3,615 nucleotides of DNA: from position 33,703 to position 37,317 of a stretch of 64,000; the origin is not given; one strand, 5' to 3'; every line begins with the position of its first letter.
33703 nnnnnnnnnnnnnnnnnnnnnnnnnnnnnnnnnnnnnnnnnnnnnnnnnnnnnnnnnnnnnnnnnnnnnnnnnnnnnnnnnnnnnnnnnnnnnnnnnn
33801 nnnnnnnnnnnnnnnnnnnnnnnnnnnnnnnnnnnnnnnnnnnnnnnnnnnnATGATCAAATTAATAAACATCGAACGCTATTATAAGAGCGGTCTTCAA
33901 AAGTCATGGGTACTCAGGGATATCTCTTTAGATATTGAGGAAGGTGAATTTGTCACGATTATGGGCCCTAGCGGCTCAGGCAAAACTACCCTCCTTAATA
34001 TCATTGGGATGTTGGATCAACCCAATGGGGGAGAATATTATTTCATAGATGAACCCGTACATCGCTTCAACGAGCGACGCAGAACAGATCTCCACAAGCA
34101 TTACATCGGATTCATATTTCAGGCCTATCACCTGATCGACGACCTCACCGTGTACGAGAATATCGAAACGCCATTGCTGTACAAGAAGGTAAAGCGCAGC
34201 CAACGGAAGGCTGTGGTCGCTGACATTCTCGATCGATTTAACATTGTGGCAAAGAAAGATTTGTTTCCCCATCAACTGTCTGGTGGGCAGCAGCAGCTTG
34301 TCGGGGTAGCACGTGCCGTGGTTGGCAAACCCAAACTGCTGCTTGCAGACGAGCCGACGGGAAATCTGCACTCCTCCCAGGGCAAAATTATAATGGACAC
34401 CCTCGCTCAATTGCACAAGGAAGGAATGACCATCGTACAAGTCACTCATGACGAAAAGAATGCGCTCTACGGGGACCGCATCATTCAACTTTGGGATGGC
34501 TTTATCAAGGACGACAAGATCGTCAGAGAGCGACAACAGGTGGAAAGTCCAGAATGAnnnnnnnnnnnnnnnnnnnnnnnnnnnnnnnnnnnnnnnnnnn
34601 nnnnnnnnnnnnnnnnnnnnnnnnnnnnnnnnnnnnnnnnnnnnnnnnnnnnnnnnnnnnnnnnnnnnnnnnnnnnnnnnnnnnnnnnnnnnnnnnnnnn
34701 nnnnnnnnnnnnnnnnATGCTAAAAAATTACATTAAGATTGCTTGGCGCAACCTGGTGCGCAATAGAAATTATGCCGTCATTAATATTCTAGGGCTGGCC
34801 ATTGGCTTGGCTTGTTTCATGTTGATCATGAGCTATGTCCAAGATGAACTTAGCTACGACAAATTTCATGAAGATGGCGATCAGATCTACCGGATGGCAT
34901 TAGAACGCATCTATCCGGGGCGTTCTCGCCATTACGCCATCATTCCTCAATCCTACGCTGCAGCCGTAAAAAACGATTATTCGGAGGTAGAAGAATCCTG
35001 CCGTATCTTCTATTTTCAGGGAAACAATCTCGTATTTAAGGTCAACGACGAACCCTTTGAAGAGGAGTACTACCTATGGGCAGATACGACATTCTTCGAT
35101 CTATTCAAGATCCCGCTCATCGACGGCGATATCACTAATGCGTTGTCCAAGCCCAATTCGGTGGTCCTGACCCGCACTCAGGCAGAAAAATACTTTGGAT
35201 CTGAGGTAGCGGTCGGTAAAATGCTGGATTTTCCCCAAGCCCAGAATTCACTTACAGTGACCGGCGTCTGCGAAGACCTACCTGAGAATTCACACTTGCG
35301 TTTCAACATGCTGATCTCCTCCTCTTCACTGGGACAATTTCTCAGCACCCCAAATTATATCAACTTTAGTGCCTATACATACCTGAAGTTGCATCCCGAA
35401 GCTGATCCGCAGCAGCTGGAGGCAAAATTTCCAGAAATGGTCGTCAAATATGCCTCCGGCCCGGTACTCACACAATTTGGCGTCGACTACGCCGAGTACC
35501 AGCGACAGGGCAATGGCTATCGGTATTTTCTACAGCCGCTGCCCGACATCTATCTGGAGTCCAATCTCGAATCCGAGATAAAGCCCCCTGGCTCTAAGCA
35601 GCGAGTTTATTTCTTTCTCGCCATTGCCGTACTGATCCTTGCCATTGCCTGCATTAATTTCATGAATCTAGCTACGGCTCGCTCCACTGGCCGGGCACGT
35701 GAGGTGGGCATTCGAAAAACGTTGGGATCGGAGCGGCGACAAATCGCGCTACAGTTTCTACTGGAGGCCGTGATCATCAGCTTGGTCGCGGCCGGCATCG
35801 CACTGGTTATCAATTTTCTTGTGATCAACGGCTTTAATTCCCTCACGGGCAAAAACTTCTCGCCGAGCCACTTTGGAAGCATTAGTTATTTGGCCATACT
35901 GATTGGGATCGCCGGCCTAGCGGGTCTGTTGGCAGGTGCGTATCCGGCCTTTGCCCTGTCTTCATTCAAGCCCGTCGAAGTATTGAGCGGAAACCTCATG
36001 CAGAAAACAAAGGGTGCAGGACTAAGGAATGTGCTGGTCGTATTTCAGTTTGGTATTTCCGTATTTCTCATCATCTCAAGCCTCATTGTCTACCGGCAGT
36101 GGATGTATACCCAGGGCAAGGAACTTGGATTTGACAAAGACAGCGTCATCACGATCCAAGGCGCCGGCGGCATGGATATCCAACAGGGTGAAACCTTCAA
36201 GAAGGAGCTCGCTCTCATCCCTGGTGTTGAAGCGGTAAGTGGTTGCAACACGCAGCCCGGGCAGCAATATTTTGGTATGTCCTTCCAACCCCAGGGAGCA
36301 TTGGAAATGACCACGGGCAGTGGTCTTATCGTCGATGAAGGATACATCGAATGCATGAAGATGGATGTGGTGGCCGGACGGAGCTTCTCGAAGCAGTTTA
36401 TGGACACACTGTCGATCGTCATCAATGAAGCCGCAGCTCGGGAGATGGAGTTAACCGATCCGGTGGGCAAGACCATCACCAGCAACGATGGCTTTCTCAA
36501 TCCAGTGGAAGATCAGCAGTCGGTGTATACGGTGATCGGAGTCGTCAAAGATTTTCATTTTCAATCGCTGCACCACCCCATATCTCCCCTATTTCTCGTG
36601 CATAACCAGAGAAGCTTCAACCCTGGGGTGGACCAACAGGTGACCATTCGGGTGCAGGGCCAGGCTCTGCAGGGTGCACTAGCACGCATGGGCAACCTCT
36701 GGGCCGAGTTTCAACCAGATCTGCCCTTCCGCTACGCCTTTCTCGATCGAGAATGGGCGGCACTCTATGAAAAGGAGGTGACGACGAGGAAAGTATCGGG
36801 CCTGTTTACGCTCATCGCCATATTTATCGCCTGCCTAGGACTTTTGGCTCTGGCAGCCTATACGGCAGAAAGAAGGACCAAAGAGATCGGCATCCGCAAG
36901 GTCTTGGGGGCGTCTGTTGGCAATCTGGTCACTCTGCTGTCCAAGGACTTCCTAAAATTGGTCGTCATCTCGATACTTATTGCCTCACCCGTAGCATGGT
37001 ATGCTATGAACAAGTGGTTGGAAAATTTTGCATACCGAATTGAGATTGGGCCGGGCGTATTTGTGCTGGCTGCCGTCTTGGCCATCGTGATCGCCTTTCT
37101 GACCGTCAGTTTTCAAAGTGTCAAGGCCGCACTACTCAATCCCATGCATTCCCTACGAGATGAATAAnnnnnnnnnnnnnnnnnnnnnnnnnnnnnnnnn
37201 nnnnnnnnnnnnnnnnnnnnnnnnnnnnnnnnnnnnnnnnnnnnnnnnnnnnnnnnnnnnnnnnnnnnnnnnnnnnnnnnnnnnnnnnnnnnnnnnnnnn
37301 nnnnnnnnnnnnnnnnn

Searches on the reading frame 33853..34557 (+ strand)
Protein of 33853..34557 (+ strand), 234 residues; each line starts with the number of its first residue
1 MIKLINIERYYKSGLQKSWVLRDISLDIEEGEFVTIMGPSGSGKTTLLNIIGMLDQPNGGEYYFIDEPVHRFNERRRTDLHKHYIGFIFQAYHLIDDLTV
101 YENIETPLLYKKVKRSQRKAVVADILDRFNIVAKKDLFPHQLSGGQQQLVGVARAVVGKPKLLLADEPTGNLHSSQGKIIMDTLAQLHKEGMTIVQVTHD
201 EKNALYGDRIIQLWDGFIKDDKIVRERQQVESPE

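Call 6: search_protein_families(library=pfam, proteins=[window:33853-34557:+])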
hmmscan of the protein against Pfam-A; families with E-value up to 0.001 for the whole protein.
window:33853-34557:+ (234 aa): 5 families
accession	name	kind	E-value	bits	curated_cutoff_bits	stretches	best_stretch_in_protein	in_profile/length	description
PF00005.33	ABC_tran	-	1.5e-32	113.5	25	1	21-169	1-136/137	ABC transporter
PF13304.12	AAA_21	-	8.1e-07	29.8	27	0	35-92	3-63/304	AAA domain, putative AbiEii toxin, Type IV TA system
PF02463.25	SMC_N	-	0.00011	22.1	40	0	22-51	16-44/220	RecF/RecN/SMC N terminal domain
PF13401.12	AAA_22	-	0.00065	20.5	27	0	31-70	5-44/130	AAA domain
PF01712.25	dNK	-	0.00067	19.9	27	1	35-94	2-61/203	Deoxynucleoside kinase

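Call 57: search_protein_families(library=ncbifam, proteins=[window:33853-34557:+], max_evalue=0.00001)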
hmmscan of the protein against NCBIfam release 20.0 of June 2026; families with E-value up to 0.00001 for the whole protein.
window:33853-34557:+ (234 aa): 183 families (the best 25 are shown)
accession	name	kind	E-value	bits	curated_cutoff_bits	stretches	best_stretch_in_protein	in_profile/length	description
NF038007.1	ABC_ATP_DarD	equivalog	1.8e-70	236.9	375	1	1-216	1-216/218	darobactin export ABC transporter ATP-binding protein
NF007826.0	PRK10535.1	equivalog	2e-62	211.4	966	1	2-231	5-234/648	macrolide ABC transporter ATP-binding protein/permease MacB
TIGR03608.1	L_ocin_972_ABC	subfamily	7.6e-60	201.9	254.85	1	16-213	9-206/206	putative bacteriocin export ABC transporter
TIGR02673.1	FtsE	equivalog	1.4e-55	188.2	264.85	1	1-213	1-210/214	cell division ATP-binding protein FtsE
TIGR02211.1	LolD_lipo_ex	equivalog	2e-54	184.4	307.75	1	1-218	1-219/221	lipoprotein-releasing ABC transporter ATP-binding protein LolD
TIGR02982.1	heterocyst_DevA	subfamily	1.3e-53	181.8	295.8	1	2-218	2-219/220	ABC exporter ATP-binding subunit, DevA family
NF040933.2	ABC_arch_GlcV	equivalog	2e-47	161.8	450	1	2-205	3-206/357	glucose ABC transporter ATP-binding protein GlcV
NF007879.0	PRK10584.1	equivalog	3.4e-47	161.1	336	1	12-220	17-226/228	putative ABC transporter ATP-binding protein YbbA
NF008639.0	PRK11629.1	equivalog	7.3e-47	159.7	360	1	4-221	9-227/234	lipoprotein-releasing ABC transporter ATP-binding protein LolD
TIGR03265.1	PhnT2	equivalog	3.3e-46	158.1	457.7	1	6-218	6-213/353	putative 2-aminoethylphosphonate ABC transporter ATP-binding protein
NF006987.0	PRK09452.1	equivalog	2e-44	151.8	482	1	2-224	18-232/378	spermidine/putrescine ABC transporter ATP-binding protein PotA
NF043075.1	MMSYN1_0197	equivalog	4e-44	151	550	1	2-219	3-212/341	spermidine/putrescine ABC transporter ATP-binding protein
TIGR02315.1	ABC_phnC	equivalog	6.8e-44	150.1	266.1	1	1-219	1-225/243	phosphonate ABC transporter ATP-binding protein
NF040729.1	ABC_ATP_SaoA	equivalog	3.1e-42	144.7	360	1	2-213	2-206/248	ABC transporter ATP-binding protein SaoA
TIGR00968.1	3a0106s01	subfamily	1.1e-41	142.9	342.75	1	17-219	12-210/237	sulfate ABC transporter ATP-binding protein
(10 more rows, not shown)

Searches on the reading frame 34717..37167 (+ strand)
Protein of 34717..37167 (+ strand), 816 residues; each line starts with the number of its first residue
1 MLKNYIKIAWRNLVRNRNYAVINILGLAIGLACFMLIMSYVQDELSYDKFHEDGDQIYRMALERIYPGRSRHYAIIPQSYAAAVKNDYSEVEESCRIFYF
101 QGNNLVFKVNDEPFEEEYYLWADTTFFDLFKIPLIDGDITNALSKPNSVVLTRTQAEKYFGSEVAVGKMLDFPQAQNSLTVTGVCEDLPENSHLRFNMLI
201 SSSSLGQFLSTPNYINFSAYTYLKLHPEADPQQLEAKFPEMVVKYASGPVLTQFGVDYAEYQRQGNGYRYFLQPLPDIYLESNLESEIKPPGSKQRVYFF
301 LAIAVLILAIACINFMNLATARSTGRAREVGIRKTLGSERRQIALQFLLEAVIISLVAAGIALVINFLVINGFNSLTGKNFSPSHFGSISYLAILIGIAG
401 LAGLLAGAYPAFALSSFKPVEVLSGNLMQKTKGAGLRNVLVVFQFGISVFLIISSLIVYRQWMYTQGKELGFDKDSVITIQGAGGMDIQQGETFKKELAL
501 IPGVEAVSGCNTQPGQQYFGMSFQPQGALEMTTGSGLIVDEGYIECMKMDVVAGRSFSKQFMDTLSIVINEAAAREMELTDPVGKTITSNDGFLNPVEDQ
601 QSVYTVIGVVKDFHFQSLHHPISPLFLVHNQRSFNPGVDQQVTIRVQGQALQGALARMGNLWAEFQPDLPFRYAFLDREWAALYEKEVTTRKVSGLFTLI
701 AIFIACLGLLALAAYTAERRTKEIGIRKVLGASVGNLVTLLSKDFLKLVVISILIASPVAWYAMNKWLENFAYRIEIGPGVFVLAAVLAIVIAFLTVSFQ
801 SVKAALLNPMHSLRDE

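Call 6: search_protein_families(library=pfam, proteins=[window:34717-37167:+])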
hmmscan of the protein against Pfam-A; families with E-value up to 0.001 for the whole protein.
window:34717-37167:+ (816 aa): 2 families
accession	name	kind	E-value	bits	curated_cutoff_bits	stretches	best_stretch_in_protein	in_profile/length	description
PF12704.14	MacB_PCD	-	1.7e-32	113.8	27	2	21-238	2-204/207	MacB-like periplasmic core domain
PF02687.27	FtsX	-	4.5e-22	78.8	25.5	2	302-417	2-118/120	FtsX-like permease C-terminal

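Call 57: search_protein_families(library=ncbifam, proteins=[window:34717-37167:+], max_evalue=0.00001)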
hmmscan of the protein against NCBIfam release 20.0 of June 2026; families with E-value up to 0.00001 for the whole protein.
window:34717-37167:+ (816 aa): 3 families
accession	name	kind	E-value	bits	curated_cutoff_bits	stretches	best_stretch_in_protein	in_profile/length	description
TIGR03434.1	ADOP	subfamily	3.5e-91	306.6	622.3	2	263-816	247-803/803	ADOP family duplicated permease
NF038008.1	ABC_perm_DarB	equivalog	8.1e-28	96.8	700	1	20-799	12-769/777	darobactin export ABC transporter permease subunit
NF007826.0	PRK10535.1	equivalog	8.2e-14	50.8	966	1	298-424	522-646/648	macrolide ABC transporter ATP-binding protein/permease MacB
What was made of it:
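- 31746..42241 (+): Operon A: HlyD-type adaptor (31746-32996), two ABC ATPases (33089-33778, 33853-34557), and three duplicated FtsX/MacB_PCD permeases of about 810-823 aa (34717-37167, 37231-39663, 39770-42241). NCBIfam ADOP and DarBCD-like families, below cut-off (call 57).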
